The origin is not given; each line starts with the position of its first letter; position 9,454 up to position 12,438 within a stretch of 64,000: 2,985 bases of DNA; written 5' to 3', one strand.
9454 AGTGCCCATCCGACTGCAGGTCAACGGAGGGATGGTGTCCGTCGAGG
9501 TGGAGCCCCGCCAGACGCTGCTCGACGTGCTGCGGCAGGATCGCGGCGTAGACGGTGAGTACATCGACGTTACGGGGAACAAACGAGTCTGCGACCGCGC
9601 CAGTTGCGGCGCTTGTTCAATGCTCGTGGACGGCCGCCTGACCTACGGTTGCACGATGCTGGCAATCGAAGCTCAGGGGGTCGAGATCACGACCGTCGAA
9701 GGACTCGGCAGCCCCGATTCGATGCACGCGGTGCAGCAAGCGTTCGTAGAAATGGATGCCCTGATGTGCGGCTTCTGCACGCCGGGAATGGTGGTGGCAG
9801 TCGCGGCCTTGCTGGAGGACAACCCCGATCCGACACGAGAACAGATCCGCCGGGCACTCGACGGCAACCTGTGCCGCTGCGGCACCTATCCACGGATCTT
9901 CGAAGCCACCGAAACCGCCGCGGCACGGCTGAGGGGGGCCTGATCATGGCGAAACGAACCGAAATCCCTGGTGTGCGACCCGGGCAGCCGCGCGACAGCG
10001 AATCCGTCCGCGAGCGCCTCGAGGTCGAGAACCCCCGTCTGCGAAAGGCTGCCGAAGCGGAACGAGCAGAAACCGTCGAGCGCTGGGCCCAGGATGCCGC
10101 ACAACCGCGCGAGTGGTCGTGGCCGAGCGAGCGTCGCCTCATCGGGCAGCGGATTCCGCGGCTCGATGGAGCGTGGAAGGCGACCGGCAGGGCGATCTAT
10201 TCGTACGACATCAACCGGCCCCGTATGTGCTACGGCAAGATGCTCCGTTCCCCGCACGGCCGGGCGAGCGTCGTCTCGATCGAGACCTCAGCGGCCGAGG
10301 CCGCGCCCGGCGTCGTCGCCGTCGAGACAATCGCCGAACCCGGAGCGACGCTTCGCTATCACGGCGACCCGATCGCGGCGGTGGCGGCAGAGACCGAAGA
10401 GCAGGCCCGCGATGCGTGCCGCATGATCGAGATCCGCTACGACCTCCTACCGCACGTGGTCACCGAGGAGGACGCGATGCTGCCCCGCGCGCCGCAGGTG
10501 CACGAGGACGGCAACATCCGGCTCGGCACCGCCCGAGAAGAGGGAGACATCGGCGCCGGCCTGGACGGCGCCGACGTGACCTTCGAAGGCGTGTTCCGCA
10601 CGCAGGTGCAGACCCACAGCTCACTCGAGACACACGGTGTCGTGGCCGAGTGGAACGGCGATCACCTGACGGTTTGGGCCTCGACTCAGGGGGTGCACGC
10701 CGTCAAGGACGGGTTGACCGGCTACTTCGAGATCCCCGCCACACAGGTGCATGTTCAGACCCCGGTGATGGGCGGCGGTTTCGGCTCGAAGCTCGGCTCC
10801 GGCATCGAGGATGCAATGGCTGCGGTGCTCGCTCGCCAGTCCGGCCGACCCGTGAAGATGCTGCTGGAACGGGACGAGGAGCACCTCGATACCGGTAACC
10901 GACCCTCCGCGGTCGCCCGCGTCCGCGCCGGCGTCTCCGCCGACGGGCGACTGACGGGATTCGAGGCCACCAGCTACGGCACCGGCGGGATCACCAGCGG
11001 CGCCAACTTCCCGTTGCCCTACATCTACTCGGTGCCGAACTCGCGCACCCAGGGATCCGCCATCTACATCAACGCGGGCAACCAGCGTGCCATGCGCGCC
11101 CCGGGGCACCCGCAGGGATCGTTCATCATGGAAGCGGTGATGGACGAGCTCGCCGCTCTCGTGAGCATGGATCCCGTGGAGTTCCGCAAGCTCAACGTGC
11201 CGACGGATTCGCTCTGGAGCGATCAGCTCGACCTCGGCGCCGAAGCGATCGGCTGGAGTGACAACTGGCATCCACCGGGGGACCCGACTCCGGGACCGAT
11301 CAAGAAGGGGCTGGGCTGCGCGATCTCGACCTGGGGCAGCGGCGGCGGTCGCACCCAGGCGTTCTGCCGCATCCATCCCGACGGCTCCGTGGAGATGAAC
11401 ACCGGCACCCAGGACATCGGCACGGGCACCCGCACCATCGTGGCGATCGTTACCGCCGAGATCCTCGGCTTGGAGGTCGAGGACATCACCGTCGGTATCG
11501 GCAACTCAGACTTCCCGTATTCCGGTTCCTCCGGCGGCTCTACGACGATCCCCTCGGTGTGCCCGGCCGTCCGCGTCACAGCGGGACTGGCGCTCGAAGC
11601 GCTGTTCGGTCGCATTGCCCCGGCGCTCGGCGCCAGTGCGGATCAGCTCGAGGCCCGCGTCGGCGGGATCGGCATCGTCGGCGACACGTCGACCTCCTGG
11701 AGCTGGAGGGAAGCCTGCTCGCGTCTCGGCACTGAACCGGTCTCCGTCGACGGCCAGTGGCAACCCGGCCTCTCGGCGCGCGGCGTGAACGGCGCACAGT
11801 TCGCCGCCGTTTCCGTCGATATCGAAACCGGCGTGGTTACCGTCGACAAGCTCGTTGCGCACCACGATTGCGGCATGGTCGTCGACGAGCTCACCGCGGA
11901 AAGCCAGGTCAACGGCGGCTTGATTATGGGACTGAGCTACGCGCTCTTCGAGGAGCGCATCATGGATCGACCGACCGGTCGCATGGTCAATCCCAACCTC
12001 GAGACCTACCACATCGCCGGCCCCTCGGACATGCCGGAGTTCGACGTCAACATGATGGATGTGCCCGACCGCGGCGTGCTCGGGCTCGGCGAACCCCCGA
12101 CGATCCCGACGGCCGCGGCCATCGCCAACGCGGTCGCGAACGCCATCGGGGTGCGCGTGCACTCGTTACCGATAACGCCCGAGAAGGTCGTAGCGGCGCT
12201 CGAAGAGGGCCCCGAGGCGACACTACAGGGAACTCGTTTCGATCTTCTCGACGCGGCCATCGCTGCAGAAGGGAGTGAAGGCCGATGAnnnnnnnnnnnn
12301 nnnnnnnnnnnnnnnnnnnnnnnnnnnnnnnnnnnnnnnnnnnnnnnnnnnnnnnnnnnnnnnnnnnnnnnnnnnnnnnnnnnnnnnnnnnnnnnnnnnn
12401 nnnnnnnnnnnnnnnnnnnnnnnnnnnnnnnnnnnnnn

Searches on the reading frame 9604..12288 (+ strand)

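Call 81: search_protein_families(library=pfam, proteins=[window:9604-12288:+], max_evalue=0.001)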
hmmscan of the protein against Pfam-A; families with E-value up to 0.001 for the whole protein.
window:9604-12288:+ (894 aa): 3 families
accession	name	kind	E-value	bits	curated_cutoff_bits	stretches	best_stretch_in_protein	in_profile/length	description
PF02738.23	MoCoBD_1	-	2.1e-61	207.6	27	1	307-532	11-244/244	Molybdopterin cofactor-binding domain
PF20256.3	MoCoBD_2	-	5.2e-52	177.5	27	1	547-811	4-283/283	Molybdopterin cofactor-binding domain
PF01315.27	Ald_Xan_dh_C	-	1.4e-21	77.3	31.3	2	194-244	1-51/110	Aldehyde oxidase and xanthine dehydrogenase, a/b hammerhead domain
